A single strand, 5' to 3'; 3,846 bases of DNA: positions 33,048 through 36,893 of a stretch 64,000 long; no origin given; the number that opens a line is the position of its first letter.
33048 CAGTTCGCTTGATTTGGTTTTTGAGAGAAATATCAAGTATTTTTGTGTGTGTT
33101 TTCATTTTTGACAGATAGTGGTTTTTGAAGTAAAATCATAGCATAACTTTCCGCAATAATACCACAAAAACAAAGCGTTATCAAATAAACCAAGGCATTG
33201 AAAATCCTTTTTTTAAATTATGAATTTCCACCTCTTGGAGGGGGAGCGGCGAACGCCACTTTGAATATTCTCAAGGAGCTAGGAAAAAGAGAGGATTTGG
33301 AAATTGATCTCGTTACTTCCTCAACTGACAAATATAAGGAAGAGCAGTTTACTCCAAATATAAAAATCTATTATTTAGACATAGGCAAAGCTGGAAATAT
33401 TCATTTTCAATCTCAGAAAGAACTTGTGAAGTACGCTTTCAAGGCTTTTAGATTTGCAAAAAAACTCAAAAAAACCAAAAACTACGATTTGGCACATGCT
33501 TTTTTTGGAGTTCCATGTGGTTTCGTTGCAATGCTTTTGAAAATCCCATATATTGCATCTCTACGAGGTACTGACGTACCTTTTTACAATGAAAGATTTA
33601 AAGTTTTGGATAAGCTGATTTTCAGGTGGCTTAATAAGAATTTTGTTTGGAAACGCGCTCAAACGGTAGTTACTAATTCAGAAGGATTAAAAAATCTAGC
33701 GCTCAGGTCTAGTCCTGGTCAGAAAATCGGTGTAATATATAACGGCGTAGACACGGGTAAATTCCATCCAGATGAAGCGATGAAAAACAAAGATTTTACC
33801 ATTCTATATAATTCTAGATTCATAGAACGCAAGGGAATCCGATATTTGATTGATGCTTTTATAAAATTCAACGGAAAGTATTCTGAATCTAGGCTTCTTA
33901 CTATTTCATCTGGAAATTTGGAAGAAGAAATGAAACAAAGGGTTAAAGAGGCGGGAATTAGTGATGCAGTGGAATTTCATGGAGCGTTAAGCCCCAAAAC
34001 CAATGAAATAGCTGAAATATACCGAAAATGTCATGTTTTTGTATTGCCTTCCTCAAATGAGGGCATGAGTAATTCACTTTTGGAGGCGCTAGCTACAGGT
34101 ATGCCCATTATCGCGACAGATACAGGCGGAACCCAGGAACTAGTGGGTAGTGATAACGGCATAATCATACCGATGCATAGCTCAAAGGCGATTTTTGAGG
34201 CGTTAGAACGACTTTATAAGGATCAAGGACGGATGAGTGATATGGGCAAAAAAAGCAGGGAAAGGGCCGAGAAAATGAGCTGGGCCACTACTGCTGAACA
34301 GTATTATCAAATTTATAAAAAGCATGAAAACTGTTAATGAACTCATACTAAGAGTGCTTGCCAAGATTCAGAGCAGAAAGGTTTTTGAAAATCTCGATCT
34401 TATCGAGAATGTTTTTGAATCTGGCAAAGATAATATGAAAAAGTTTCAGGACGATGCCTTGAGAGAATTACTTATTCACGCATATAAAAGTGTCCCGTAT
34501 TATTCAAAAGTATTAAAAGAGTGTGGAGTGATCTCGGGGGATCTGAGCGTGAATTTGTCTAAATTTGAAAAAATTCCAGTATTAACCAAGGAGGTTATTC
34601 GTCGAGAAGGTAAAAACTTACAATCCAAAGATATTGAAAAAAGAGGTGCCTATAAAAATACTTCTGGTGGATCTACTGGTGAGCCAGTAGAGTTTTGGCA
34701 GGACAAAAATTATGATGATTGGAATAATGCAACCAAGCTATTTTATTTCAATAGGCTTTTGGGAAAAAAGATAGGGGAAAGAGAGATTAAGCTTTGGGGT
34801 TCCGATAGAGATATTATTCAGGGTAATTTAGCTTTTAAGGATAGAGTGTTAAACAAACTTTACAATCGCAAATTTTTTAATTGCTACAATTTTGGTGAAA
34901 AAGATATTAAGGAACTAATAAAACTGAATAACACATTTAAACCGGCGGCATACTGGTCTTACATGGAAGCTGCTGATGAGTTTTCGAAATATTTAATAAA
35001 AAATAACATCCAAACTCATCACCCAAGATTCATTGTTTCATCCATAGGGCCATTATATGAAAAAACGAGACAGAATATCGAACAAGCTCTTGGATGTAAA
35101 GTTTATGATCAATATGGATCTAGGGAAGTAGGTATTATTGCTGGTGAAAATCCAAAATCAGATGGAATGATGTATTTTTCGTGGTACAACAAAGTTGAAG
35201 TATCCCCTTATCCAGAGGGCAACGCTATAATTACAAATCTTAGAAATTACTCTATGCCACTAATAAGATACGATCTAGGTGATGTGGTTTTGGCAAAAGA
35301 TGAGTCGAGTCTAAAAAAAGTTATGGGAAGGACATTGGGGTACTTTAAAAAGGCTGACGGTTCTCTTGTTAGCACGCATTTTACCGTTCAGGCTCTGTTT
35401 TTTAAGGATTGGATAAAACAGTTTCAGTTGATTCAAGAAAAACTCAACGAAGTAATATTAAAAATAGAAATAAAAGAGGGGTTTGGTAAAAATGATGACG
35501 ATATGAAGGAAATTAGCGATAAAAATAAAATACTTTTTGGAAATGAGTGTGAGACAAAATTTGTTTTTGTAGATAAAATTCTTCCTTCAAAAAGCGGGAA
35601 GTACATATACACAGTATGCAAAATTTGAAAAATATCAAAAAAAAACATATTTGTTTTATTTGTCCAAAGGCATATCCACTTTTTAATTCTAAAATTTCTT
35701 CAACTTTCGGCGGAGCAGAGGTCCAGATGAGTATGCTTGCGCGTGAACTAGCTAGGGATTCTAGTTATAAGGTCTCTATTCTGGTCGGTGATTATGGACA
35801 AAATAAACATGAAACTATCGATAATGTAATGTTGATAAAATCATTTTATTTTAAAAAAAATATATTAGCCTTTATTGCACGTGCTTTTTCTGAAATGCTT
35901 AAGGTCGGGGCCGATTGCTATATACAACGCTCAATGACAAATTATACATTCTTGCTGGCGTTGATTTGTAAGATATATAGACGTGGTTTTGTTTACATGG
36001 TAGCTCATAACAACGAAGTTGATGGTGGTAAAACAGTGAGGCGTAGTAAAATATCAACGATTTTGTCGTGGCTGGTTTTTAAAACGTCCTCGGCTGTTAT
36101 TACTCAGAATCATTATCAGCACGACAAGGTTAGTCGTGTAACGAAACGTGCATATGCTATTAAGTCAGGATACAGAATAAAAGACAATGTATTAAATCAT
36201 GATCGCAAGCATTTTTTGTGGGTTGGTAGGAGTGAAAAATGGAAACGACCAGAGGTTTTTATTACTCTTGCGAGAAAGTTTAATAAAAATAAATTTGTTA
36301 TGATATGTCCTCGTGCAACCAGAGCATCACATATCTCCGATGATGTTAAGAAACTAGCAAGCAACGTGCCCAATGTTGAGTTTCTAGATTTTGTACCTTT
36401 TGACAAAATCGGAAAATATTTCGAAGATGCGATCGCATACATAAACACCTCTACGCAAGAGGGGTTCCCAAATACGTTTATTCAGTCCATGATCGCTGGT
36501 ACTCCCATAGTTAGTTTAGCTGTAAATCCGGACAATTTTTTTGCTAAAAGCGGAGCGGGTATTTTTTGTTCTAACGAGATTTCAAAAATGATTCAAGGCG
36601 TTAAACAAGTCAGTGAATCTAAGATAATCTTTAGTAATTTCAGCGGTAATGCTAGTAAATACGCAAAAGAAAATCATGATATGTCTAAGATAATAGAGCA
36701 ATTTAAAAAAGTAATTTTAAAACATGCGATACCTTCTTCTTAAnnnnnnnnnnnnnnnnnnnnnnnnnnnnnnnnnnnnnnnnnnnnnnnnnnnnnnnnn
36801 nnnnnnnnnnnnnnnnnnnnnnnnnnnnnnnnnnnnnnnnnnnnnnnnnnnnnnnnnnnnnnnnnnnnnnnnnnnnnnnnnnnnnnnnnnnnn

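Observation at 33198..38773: Duplicated GT4 + CapK-like adenylate-forming enzyme cassettes capped by a Zn-ribbon SAM-methyltransferase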

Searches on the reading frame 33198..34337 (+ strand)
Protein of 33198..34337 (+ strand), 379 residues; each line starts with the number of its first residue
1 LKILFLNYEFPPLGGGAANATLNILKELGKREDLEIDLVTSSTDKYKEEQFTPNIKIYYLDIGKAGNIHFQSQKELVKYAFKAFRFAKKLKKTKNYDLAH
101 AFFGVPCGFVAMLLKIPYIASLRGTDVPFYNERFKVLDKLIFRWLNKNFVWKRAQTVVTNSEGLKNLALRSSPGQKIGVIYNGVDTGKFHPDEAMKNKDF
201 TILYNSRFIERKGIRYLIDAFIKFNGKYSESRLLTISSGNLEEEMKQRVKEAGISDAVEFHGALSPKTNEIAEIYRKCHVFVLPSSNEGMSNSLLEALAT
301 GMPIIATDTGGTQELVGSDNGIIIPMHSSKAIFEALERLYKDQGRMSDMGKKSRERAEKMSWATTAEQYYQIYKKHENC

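Call 4: search_protein_families(library=pfam, proteins=[window:33198-34337:+], max_evalue=0.01)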
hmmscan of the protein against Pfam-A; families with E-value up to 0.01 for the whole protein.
window:33198-34337:+ (379 aa): 7 families
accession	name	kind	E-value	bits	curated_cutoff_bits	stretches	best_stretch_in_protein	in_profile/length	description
PF00534.26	Glycos_transf_1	-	3e-33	115.2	26.4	1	188-356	4-172/172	Glycosyl transferases group 1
PF13692.12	Glyco_trans_1_4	-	3.7e-30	105.5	27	1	200-342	2-142/142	Glycosyl transferases group 1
PF13439.12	Glyco_transf_4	-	2.1e-16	60.9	28.5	1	15-186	2-168/170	Glycosyltransferase Family 4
PF20706.3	GT4-conflict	-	1.1e-08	35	26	1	175-368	172-384/385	Family 4 Glycosyltransferase in conflict systems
PF13579.12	Glyco_trans_4_4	-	4.4e-08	34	29.7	1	15-183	1-158/158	Glycosyl transferase 4-like domain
PF13477.12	Glyco_trans_4_2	-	7.7e-07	29.8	23.4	1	22-147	14-130/139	Glycosyl transferase 4-like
PF13524.12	Glyco_trans_1_2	-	3.4e-05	24.3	25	1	258-368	29-141/144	Glycosyl transferase-like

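Call 5: search_protein_families(library=ncbifam, proteins=[window:33198-34337:+], max_evalue=0.01)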
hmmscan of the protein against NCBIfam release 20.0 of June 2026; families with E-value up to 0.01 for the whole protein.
window:33198-34337:+ (379 aa): 46 families (the best 25 are shown)
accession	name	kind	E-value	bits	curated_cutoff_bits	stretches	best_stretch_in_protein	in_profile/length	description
TIGR03088.1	stp2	hypoth_equivalog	3.3e-38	131.7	409.05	1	174-375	159-372/374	TIGR03088 family PEP-CTERM/XrtA system glycosyltransferase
TIGR03999.1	thiol_BshA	equivalog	6.2e-29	101.1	273.7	1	11-375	9-372/375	N-acetyl-alpha-D-glucosaminyl L-malate synthase BshA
NF041876.1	EPS_EpsE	equivalog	1.4e-27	97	400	1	146-359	154-378/389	exopolysaccharide biosynthesis GT4 family glycosyltransferase EpsE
TIGR04063.1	stp3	hypoth_equivalog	3.6e-26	92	442.05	1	148-375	152-394/397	TIGR04063 family PEP-CTERM/XrtA system glycosyltransferase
TIGR02149.1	glgA_Coryne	subfamily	1.1e-25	90.6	302.4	1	1-375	1-389/391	glycogen synthase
NF050063.1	ProtGlycPglJ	equivalog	2.2e-23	83.1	500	1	16-366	15-356/363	N-acetylgalactosamine-N,N'-diacetylbacillosaminyl-diphospho-undecaprenol 4-alpha-N-acetylgalactosaminyltransferase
NF047684.1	TeichurnBiosyTuaC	equivalog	2.6e-23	82.6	550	1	93-374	106-387/391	teichuronic acid biosynthesis protein TuaC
NF046085.1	XrtY_assoc_Gly1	equivalog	1.1e-22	80.4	400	1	90-375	92-383/387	XrtY-associated glycosyltransferase XYAG1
TIGR03449.1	mycothiol_MshA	equivalog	3.6e-22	78.8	462.5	1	21-375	27-402/406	D-inositol-3-phosphate glycosyltransferase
NF038229.1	Glyco4_Geo_Pelo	equivalog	1.8e-19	69.9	400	1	93-375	53-335/338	GPMC system family 4 glycosyltransferase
TIGR04157.1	glyco_rSAM_CFB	subfamily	2.1e-19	69.8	400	1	152-355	168-387/406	TIGR04157 family glycosyltransferase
NF047880.1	glyco_SdgA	exception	2e-17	62.9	800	1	67-372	196-486/488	serine-aspartate repeat adhesin O-glycosyltransferase SdgA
NF038295.1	EPS_HpsP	equivalog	1.1e-16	60.9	550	1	75-375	72-386/388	hormogonium polysaccharide biosynthesis glycosyltransferase HpsP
TIGR04047.1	MSMEG_0565_glyc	hypoth_equivalog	2.3e-16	59.9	259.85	1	151-374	136-372/373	MSMEG_0565 family glycosyltransferase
NF041879.1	EPS_EpsH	equivalog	3.1e-16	59.1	800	1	176-374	212-414/431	exopolysaccharide biosynthesis glycosyltransferase EpsH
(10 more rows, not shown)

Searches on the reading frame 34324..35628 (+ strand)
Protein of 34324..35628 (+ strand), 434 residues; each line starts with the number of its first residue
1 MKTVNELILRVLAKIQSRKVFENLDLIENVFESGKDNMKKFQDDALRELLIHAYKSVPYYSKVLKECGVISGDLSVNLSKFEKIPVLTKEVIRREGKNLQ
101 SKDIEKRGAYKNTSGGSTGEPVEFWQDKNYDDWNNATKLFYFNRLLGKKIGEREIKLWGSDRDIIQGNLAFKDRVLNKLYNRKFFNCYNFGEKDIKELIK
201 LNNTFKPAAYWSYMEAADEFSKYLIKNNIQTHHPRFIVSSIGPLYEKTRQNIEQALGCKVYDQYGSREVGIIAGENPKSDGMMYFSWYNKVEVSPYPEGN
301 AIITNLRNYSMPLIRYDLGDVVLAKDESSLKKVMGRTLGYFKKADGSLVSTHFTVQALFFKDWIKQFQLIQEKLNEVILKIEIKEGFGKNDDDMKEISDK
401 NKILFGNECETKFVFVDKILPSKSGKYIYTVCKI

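Call 4: search_protein_families(library=pfam, proteins=[window:34324-35628:+], max_evalue=0.01)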
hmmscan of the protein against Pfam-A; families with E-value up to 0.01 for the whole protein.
window:34324-35628:+ (434 aa): 0 families

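Call 5: search_protein_families(library=ncbifam, proteins=[window:34324-35628:+], max_evalue=0.01)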
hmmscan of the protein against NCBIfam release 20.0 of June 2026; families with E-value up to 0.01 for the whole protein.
window:34324-35628:+ (434 aa): 7 families
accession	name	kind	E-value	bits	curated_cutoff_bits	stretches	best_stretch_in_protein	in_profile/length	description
NF045666.1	DVU1553_fam_AMP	equivalog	2e-17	63.3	300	2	195-322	171-308/331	DVU_1553 family AMP-dependent CoA ligase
NF041878.1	paak_haloarch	equivalog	1.7e-12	46.7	700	2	32-136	7-111/427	phenylacetate--CoA ligase PaaK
NF053551.1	FlxY_rubin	equivalog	6.8e-12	44.8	520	2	34-126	5-95/424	flexirubin biosynthesis putative acyl-CoA ligase FlxY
TIGR02155.1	PA_CoA_ligase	equivalog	2.2e-10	39.6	646.3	1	35-134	5-104/422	phenylacetate--CoA ligase PaaK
TIGR03335.1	F390_ftsA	equivalog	3e-06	26.2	458.7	1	37-137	13-115/445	coenzyme F390 synthetase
NF041217.1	BagE_FevW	exception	1.7e-05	24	800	1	242-325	202-292/424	bagremycin/ferroverdin synthetase BagE/FevW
TIGR02304.1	aden_form_hyp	equivalog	0.0017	17.4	251.9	0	301-385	282-379/430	F390 synthetase-related protein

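Call 67: list_cluster_members(proteins=[P0121, P0001, window:34324-35628:+, window:35616-36743:+, window:38108-38773:+])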
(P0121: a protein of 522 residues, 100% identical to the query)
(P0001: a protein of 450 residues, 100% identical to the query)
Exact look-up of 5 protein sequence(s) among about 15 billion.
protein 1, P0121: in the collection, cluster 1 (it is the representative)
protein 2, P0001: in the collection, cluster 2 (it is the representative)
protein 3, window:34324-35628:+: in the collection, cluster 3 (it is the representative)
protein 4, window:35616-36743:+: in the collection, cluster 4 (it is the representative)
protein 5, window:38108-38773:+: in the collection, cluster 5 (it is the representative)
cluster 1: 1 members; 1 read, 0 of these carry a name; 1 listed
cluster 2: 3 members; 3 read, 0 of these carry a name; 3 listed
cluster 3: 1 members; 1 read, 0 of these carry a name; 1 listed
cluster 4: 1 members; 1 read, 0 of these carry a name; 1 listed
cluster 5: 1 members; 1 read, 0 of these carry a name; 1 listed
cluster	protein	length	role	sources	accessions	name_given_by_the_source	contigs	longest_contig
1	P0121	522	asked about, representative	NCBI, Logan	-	-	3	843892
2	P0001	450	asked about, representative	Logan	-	-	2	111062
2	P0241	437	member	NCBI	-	-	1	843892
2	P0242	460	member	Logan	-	-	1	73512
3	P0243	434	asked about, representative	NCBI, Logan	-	-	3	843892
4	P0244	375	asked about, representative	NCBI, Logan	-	-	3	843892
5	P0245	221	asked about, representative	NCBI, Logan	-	-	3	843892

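Call 93: search_solved_structures(query=window:34324-35628:+, max_evalue=0.01)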
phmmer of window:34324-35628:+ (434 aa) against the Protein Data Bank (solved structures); distinct sequences matched with E-value up to 0.01: 8.
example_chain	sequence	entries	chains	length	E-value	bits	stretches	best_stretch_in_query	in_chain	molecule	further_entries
9s3l_A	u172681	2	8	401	5.6e-11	44.9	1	244-327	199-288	Phenylacetate-CoA ligase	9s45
4r1l_A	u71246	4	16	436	2.6e-10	42.7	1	35-321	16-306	Phenylacetate-coenzyme A ligase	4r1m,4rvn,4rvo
2y4o_A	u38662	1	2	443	4e-06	28.9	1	28-138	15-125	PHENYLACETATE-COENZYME A LIGASE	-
6wuq_A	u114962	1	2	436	7.6e-05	24.7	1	238-323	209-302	AjiA1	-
2y27_A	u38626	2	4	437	7.9e-05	24.7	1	29-322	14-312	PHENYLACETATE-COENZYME A LIGASE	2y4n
6siw_A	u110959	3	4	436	0.00012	24.1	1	233-323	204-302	PaaK-like ligase (AMP-dependent synthetase and ligase) | AMP-dependent synthetase and ligase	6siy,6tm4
6siw_B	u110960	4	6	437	0.00012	24.1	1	233-323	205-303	PaaK-like ligase (AMP-dependent synthetase and ligase) | AMP-dependent synthetase and ligase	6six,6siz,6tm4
6hdw_A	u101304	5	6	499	0.0023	19.9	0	196-333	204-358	2-hydroxyisobutyryl-CoA synthetase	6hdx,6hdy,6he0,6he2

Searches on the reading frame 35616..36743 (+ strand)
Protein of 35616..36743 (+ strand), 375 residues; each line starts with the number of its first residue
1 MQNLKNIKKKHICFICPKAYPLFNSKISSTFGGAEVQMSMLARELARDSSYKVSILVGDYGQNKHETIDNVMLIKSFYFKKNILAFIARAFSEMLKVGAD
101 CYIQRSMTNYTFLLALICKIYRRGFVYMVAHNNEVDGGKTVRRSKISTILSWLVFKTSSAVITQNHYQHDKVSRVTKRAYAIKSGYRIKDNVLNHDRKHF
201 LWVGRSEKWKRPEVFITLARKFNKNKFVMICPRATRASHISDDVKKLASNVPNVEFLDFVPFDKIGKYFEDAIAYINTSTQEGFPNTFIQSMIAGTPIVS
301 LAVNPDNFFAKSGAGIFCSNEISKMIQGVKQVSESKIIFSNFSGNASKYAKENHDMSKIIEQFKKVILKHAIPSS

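Call 4: search_protein_families(library=pfam, proteins=[window:35616-36743:+], max_evalue=0.01)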
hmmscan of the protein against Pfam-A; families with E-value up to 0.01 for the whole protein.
window:35616-36743:+ (375 aa): 3 families
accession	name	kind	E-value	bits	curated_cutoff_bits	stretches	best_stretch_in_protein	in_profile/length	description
PF13692.12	Glyco_trans_1_4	-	5e-12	46.7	27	1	198-331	2-138/142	Glycosyl transferases group 1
PF00534.26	Glycos_transf_1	-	2.6e-11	43.8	26.4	1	189-343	7-162/172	Glycosyl transferases group 1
PF13439.12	Glyco_transf_4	-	0.0034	17.9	28.5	1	31-172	1-148/170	Glycosyltransferase Family 4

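Call 5: search_protein_families(library=ncbifam, proteins=[window:35616-36743:+], max_evalue=0.01)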
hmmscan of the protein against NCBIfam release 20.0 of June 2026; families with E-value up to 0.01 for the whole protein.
window:35616-36743:+ (375 aa): 13 families
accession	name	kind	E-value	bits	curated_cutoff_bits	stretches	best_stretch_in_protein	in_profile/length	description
NF049988.1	MGlcDAGSynMgs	equivalog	4.2e-10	39.5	400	1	214-354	234-376/398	alpha-monoglucosyldiacylglycerol synthase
NF038229.1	Glyco4_Geo_Pelo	equivalog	1.2e-07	31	400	1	243-366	209-332/338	GPMC system family 4 glycosyltransferase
NF050063.1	ProtGlycPglJ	equivalog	5.5e-07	29.1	500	1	169-361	166-357/363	N-acetylgalactosamine-N,N'-diacetylbacillosaminyl-diphospho-undecaprenol 4-alpha-N-acetylgalactosaminyltransferase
NF047880.1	glyco_SdgA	exception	1.2e-06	27.4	800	1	251-367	371-487/488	serine-aspartate repeat adhesin O-glycosyltransferase SdgA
NF046085.1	XrtY_assoc_Gly1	equivalog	1.5e-05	24.1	400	1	178-365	204-379/387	XrtY-associated glycosyltransferase XYAG1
TIGR02149.1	glgA_Coryne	subfamily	4.5e-05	22.8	302.4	1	189-303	196-315/391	glycogen synthase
NF011726.0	PRK15179.1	equivalog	6.4e-05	21.4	733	1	204-301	524-621/694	Vi polysaccharide biosynthesis protein TviE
NF053787.1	GlcN_PG_synth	equivalog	7.5e-05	21.7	480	1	193-363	193-352/361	N-acetylglucosaminyl phosphatidylglycerol synthase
NF007640.0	PRK10307.1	subfamily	0.0018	17.3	276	1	179-368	212-405/411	WcaI family glycosyltransferase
TIGR04348.1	TIGR04348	equivalog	0.0042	16.2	300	1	177-303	116-244/310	selenoneine biosynthesis selenosugar synthase SenB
TIGR03449.1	mycothiol_MshA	equivalog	0.0064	15.4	462.5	1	193-304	216-336/406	D-inositol-3-phosphate glycosyltransferase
NF038295.1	EPS_HpsP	equivalog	0.0086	15.1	550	0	255-363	271-380/388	hormogonium polysaccharide biosynthesis glycosyltransferase HpsP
TIGR03088.1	stp2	hypoth_equivalog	0.0088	15.1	409.05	0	275-366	276-369/374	TIGR03088 family PEP-CTERM/XrtA system glycosyltransferase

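Call 92: search_solved_structures(query=window:35616-36743:+, max_evalue=0.01)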
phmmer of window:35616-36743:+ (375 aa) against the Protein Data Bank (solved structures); distinct sequences matched with E-value up to 0.01: 1.
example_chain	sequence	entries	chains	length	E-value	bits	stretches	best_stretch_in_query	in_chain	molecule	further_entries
2f9f_A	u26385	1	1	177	0.0022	20.2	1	201-337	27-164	first mannosyl transferase (wbaZ-1)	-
